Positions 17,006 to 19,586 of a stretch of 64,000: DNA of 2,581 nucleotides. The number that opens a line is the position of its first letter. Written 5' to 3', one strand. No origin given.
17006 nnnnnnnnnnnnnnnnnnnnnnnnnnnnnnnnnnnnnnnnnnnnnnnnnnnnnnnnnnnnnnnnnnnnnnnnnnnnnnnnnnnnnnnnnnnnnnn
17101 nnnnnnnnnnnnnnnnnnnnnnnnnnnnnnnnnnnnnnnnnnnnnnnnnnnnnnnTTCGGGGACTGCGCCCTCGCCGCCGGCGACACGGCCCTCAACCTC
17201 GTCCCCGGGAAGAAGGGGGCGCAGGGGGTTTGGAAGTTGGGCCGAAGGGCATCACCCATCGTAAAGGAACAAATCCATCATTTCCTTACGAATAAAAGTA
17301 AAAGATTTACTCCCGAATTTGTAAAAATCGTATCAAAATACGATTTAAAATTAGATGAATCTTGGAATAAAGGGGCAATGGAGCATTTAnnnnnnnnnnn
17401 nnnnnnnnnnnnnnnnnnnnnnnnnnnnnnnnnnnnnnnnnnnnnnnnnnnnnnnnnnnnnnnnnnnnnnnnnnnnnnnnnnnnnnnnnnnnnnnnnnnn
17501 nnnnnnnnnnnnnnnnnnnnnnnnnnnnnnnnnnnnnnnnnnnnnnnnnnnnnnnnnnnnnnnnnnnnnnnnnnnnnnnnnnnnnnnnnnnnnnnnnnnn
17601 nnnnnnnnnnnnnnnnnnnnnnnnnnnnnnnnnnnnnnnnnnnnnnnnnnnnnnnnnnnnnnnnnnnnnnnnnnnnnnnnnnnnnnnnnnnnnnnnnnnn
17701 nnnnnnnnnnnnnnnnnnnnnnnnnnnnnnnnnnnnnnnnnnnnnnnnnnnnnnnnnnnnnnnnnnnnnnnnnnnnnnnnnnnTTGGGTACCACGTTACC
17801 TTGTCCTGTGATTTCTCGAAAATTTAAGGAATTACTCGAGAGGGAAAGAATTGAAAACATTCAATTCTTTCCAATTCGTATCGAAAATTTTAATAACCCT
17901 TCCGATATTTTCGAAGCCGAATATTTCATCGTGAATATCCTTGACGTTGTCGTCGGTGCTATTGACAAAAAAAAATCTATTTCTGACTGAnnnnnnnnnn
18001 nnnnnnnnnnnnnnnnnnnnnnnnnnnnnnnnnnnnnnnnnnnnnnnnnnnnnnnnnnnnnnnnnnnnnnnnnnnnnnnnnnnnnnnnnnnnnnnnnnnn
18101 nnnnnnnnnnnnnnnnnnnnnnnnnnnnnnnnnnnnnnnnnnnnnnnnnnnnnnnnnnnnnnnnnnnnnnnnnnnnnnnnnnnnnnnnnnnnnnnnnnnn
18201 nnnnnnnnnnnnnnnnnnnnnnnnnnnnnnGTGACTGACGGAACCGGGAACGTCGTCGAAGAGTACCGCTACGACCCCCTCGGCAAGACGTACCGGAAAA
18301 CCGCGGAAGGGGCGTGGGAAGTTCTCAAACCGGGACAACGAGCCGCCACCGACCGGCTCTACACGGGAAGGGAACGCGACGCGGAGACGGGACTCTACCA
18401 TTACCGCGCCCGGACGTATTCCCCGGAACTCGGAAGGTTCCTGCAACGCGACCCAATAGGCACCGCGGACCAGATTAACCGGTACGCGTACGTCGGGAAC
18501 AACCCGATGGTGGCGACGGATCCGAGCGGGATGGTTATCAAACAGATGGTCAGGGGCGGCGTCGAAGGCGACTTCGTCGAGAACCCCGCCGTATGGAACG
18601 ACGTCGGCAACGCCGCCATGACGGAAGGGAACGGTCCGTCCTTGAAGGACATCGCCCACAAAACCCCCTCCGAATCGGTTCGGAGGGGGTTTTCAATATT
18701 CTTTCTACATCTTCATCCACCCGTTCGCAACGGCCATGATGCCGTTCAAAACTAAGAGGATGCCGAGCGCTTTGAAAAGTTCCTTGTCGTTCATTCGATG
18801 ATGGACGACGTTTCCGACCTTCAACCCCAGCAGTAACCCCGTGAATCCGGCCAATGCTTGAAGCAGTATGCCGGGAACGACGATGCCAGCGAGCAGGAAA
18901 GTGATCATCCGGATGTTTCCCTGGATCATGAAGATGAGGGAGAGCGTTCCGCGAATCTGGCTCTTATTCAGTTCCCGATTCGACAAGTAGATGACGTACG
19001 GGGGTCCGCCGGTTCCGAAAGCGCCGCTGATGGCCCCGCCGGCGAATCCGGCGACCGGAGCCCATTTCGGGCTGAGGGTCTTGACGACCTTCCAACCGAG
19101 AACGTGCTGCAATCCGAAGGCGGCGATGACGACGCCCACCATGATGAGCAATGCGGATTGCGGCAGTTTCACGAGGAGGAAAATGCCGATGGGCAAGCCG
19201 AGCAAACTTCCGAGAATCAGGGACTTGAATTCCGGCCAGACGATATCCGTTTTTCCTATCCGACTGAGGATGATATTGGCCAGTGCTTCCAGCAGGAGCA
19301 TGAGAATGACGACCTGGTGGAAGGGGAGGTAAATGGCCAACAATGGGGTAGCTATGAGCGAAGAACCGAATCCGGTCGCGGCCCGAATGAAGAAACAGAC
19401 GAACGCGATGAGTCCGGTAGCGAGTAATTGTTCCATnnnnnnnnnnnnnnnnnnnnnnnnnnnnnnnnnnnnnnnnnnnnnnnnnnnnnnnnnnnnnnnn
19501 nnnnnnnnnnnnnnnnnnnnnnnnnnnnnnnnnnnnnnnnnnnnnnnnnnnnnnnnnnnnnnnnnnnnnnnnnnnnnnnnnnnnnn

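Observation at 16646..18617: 435-bp direct repeats bracket the cassette; a UGA/GGA difference between the paralogous copies is internal proof of UGA=Gly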

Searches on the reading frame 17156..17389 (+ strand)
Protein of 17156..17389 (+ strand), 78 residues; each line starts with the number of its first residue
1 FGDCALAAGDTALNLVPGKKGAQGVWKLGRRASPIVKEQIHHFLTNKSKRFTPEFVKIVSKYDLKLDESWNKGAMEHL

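Call 48: search_protein_representatives(protein=window:17156-17389:+)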
Query: 78 residues. Proteins with E-value up to 0.001 (for the whole library): 289; up to 1e-10: 2; up to 1e-30: 0. The best 150 are listed.
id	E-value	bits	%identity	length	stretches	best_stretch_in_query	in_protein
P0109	3.6e-14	68.5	65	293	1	23-78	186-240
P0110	9.9e-11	57.5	71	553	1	37-78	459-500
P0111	5.3e-10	55.2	54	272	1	26-77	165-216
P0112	2.0e-09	53.4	64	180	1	35-78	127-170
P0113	3.7e-09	52.5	44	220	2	37-78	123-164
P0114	1.1e-08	51.1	45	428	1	22-77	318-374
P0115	1.1e-08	51.0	57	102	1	32-77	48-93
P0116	1.1e-08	51.0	53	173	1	33-77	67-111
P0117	2.4e-08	49.9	54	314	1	20-78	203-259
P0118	3.1e-08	49.6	68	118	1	39-78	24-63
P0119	4.0e-08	49.2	52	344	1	12-77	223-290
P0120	4.3e-08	49.1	59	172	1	39-77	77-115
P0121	4.4e-08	49.1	60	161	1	38-77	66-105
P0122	5.0e-08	48.9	58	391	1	35-77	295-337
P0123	6.3e-08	48.6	53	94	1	31-77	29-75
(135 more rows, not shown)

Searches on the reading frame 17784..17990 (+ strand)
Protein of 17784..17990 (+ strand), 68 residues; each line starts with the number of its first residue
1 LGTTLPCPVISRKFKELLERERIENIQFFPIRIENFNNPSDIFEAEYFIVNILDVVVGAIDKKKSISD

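Call 23: find_encoding_contigs(protein=window:17784-17990:+, flank=10000, max_places=10)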
Protein window:17784-17990:+ (68 aa): no gene with exactly this product is on record in the collection.

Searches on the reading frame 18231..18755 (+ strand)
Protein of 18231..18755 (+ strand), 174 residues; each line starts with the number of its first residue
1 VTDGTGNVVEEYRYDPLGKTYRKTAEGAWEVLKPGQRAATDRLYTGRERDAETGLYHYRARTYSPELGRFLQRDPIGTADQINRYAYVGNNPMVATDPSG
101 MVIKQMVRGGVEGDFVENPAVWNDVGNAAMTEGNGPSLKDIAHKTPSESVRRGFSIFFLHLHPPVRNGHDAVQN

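Call 22: find_encoding_contigs(protein=window:18231-18755:+, flank=10000, max_places=10)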
Protein window:18231-18755:+ (174 aa): no gene with exactly this product is on record in the collection.
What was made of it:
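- Tried and rejected: The orphan (18231-18755) and an Imm11 piece (17784-17990) are not on record (calls 22, 23).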

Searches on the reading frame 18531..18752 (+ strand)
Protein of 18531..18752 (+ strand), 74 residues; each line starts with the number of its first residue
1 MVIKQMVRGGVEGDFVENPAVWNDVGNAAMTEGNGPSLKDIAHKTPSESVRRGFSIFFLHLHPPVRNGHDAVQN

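Call 53: search_protein_families(library=pfam, max_evalue=10, proteins=[window:18531-18752:+])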
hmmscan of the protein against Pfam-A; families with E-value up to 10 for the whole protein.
seq(74 aa): 0 families
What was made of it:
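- On Rhs / YD-repeat polymorphic toxin: Orphan copy: none (call 53).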

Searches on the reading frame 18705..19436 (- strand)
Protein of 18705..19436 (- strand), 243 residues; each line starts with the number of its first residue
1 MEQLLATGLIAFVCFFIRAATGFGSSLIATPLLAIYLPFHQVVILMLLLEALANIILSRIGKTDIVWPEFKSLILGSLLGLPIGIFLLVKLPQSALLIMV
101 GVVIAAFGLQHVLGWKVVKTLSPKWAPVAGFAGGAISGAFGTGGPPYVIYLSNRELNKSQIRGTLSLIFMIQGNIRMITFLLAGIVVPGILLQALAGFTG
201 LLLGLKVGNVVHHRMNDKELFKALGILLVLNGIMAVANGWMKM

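Call 18: find_encoding_contigs(protein=window:18705-19436:-, flank=10000, max_places=10)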
Protein window:18705-19436:- (243 aa): 1 contig read that carries it; 1 place shown.
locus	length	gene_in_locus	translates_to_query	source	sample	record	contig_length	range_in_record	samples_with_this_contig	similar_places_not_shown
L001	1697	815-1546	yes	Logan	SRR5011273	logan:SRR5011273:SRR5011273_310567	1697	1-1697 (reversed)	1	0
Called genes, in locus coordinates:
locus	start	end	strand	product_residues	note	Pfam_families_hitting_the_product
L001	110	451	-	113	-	-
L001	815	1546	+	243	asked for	PF01925:TauE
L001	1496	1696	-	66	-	?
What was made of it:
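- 18705..19436 (-): Convergent TauE/SafE-family membrane protein gene. It marks the right-hand edge of the rhs locus. Call 18 (PF01925; the same sequence is in Logan contig L001).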

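Call 62: find_homologous_proteins(query=window:18708-19436:-, max_evalue=1e-20)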
Query window:18708-19436:- (243 aa): 813 proteins with E <= 1e-20 among 8000 candidates; the best 120 are listed.
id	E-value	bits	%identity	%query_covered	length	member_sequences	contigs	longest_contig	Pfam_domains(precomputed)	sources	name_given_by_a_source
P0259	8.3e-146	502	100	100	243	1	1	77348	PF01925.26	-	-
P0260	6.9e-52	195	45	95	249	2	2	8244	PF01925.26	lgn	-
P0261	1.1e-44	171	41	92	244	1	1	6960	PF01925.26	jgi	jgi:uncharacterized membrane protein YfcA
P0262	2.2e-44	170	41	99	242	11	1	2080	PF01925.26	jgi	jgi:uncharacterized membrane protein YfcA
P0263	4.0e-44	169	44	88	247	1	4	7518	PF01925.26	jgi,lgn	-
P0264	4.6e-44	169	41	98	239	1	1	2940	PF01925.26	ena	-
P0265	5.2e-44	169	42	90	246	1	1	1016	PF01925.26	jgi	-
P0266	6.8e-44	169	42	90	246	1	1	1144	PF01925.26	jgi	-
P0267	8.6e-44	168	45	87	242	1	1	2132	PF01925.26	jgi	jgi:uncharacterized membrane protein YfcA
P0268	9.8e-44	168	43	97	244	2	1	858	PF01925.26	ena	-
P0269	2.4e-43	167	40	99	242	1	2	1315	PF01925.26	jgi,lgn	jgi:hypothetical protein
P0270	2.6e-43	167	42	90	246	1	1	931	PF01925.26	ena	-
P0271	3.0e-43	167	40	99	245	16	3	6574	PF01925.26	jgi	jgi:uncharacterized protein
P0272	4.6e-43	166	42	90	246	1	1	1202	PF01925.26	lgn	-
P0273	5.4e-43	166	46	76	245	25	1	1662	PF01925.26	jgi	jgi:uncharacterized membrane protein YfcA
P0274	6.4e-43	166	39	99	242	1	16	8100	PF01925.26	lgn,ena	-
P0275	7.0e-43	165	44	88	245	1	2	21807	PF01925.26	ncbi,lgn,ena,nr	ncbi:MAG: sulfite exporter TauE/SafE family protein [Gammaproteobacteria bacterium]|nr:sulfite expor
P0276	7.5e-43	165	42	98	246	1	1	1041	PF01925.26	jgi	jgi:uncharacterized membrane protein YfcA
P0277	8.2e-43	165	41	99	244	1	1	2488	PF01925.26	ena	-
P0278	9.8e-43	165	42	90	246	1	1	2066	PF01925.26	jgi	jgi:uncharacterized membrane protein YfcA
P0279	1.1e-42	165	41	95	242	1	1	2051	PF01925.26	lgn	-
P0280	1.5e-42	164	41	95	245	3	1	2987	PF01925.26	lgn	-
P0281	1.8e-42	164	41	90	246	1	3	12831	PF01925.26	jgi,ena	-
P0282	2.1e-42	164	43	87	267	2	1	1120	PF01925.26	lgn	-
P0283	3.4e-42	163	41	95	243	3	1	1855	PF01925.26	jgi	-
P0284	4.0e-42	163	41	99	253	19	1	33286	PF01925.26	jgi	jgi:hypothetical protein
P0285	4.5e-42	163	42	87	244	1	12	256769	PF01925.26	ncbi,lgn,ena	-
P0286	4.5e-42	163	40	90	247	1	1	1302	PF01925.26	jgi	jgi:uncharacterized membrane protein YfcA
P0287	4.6e-42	163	41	90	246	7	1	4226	PF01925.26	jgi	jgi:uncharacterized membrane protein YfcA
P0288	4.6e-42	163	39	99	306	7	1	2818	PF01925.26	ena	-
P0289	5.3e-42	163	44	71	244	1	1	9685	PF01925.26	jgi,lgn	jgi:uncharacterized membrane protein YfcA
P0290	5.7e-42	162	39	99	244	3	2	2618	PF01925.26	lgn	-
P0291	6.8e-42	162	42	96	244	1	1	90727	PF01925.26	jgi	jgi:uncharacterized membrane protein YfcA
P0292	7.0e-42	162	42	90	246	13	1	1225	PF01925.26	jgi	-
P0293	7.0e-42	162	40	87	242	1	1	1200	PF01925.26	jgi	jgi:uncharacterized protein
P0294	7.2e-42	162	43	85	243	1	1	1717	PF01925.26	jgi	jgi:uncharacterized membrane protein YfcA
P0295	7.2e-42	162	42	93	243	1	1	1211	PF01925.26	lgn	-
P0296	7.5e-42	162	41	90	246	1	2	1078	PF01925.26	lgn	-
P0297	7.6e-42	162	43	90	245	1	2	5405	PF01925.26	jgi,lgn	-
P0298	8.2e-42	162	40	95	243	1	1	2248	PF01925.26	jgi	-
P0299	8.3e-42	162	44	75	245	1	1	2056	PF01925.26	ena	-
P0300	8.8e-42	162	39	99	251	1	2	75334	PF01925.26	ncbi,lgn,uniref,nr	ncbi:sulfite exporter TauE/SafE family protein [Sulfurirhabdus autotrophica]|uniref:Probable membran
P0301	8.9e-42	162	42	87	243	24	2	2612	PF01925.26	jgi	jgi:uncharacterized membrane protein YfcA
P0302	9.8e-42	162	41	86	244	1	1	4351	PF01925.26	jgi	jgi:uncharacterized membrane protein YfcA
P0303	1.0e-41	162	40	95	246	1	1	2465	PF01925.26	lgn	-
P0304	1.0e-41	162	41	90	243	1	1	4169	PF01925.26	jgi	jgi:uncharacterized membrane protein YfcA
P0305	1.0e-41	162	40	99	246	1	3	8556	PF01925.26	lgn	-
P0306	1.3e-41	161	40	93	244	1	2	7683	PF01925.26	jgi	-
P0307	1.4e-41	161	41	92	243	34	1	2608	PF01925.26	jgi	jgi:uncharacterized membrane protein YfcA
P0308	1.6e-41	161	40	87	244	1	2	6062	PF01925.26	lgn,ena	-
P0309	1.8e-41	161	40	95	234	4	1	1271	PF01925.26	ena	-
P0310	1.9e-41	161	40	93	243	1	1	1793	PF01925.26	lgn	-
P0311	1.9e-41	161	40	95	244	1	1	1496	PF01925.26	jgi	jgi:hypothetical protein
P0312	1.9e-41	161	41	99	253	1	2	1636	PF01925.26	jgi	jgi:uncharacterized membrane protein YfcA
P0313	1.9e-41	161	40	86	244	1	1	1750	PF01925.26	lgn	-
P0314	1.9e-41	161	41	85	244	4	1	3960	PF01925.26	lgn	-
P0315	2.0e-41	161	41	93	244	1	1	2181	PF01925.26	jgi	-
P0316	2.1e-41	161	42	95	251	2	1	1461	PF01925.26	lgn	-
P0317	2.1e-41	161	44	75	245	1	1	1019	PF01925.26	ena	-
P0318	2.1e-41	161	40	95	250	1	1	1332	PF01925.26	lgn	-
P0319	2.4e-41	160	40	95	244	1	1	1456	PF01925.26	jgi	jgi:uncharacterized protein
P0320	2.6e-41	160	37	94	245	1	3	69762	PF01925.26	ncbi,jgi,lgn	-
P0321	2.6e-41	160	40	95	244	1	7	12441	PF01925.26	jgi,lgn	jgi:hypothetical protein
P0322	2.8e-41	160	41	90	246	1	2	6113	PF01925.26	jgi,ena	jgi:hypothetical protein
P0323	3.6e-41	160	40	87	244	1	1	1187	PF01925.26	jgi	jgi:uncharacterized membrane protein YfcA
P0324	3.6e-41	160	40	95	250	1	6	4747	PF01925.26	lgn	-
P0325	4.0e-41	160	40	95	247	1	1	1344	PF01925.26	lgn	-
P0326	5.1e-41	159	40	87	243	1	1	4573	PF01925.26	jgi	-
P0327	5.5e-41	159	40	91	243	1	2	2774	PF01925.26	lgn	-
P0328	6.2e-41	159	39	95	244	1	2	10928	PF01925.26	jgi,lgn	jgi:hypothetical protein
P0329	6.2e-41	159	38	93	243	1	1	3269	PF01925.26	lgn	-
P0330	6.4e-41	159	40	100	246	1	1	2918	PF01925.26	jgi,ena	-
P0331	6.7e-41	159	41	92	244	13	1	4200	PF01925.26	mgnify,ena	mgnify:FL=1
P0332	6.7e-41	159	40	99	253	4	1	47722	PF01925.26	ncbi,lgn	-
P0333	7.2e-41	159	39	86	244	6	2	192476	PF01925.26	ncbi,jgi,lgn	ncbi:MAG: sulfite exporter TauE/SafE family protein [Sulfuricellaceae bacterium]|jgi:uncharacterized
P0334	1.0e-40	158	42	90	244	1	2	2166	PF01925.26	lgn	-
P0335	1.1e-40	158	40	87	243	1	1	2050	PF01925.26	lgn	-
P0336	1.2e-40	158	41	91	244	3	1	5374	PF01925.26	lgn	-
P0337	1.2e-40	158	42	85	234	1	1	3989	PF01925.26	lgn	-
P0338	1.2e-40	158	40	99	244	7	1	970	PF01925.26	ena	-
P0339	1.3e-40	158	40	89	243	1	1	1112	PF01925.26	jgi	jgi:hypothetical protein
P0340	1.3e-40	158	46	71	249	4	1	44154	PF01925.26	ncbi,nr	ncbi:MAG: sulfite exporter TauE/SafE family protein [Betaproteobacteria bacterium]|nr:sulfite export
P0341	1.3e-40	158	41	93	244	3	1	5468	PF01925.26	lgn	-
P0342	1.4e-40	158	40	98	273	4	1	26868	PF01925.26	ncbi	ncbi:MAG: sulfite exporter TauE/SafE family protein [Gammaproteobacteria bacterium]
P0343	1.4e-40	158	40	95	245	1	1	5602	PF01925.26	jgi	jgi:uncharacterized membrane protein YfcA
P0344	1.5e-40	158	41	87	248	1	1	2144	PF01925.26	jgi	jgi:uncharacterized membrane protein YfcA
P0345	1.7e-40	158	40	90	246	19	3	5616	PF01925.26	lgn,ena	-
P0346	1.9e-40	157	40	92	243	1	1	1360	PF01925.26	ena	-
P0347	2.0e-40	157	40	88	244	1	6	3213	PF01925.26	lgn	-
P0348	2.6e-40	157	40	95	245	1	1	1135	PF01925.26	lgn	-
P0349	2.7e-40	157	41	93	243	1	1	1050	PF01925.26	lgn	-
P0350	4.0e-40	156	40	92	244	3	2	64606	PF01925.26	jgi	-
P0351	4.5e-40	156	43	90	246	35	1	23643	PF01925.26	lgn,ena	-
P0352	5.2e-40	156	40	90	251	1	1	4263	PF01925.26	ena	-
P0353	5.3e-40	156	42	90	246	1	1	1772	PF01925.26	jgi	jgi:uncharacterized membrane protein YfcA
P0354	8.1e-40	155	39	94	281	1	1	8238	PF01925.26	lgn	-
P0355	9.0e-40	155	41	86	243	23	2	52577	PF01925.26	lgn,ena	-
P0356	1.0e-39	155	42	90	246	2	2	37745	PF01925.26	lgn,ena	-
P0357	1.4e-39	155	38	94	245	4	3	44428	PF01925.26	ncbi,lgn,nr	ncbi:MAG: sulfite exporter TauE/SafE family protein [Pseudomonadota bacterium]|nr:sulfite exporter T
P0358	1.5e-39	154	41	90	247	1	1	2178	PF01925.26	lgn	-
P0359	1.6e-39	154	37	96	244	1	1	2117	PF01925.26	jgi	jgi:uncharacterized membrane protein YfcA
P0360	1.7e-39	154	42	90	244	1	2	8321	PF01925.26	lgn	-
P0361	1.9e-39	154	41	87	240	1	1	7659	PF01925.26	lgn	-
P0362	2.7e-39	154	41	87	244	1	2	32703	PF01925.26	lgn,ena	-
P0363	3.0e-39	153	40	95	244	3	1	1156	PF01925.26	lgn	-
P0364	3.1e-39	153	40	91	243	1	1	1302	PF01925.26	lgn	-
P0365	3.2e-39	153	39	89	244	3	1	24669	PF01925.26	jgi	-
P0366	3.4e-39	153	41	92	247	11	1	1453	PF01925.26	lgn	-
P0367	3.4e-39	153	40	95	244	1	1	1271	PF01925.26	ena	-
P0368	3.9e-39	153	38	87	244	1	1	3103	PF01925.26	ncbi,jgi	jgi:uncharacterized membrane protein YfcA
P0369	4.0e-39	153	42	71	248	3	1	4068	PF01925.26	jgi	-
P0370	4.2e-39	153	40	96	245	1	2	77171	PF01925.26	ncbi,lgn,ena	-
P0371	5.1e-39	153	41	92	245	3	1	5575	PF01925.26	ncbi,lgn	-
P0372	5.2e-39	153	39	93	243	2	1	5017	PF01925.26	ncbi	-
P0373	5.8e-39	153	38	98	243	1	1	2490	PF01925.26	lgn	-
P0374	7.4e-39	152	41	91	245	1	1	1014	PF01925.26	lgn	-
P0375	7.6e-39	152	40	90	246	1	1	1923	PF01925.26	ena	-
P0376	8.5e-39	152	41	95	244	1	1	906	PF01925.26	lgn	-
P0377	9.6e-39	152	42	87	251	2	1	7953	PF01925.26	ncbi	-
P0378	1.0e-38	152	40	90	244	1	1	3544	PF01925.26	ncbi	-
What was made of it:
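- Tried and rejected: The best relative is 45% identical, and the hits that carry an organism name are proteobacterial, so no comparable locus was obtained (call 62).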
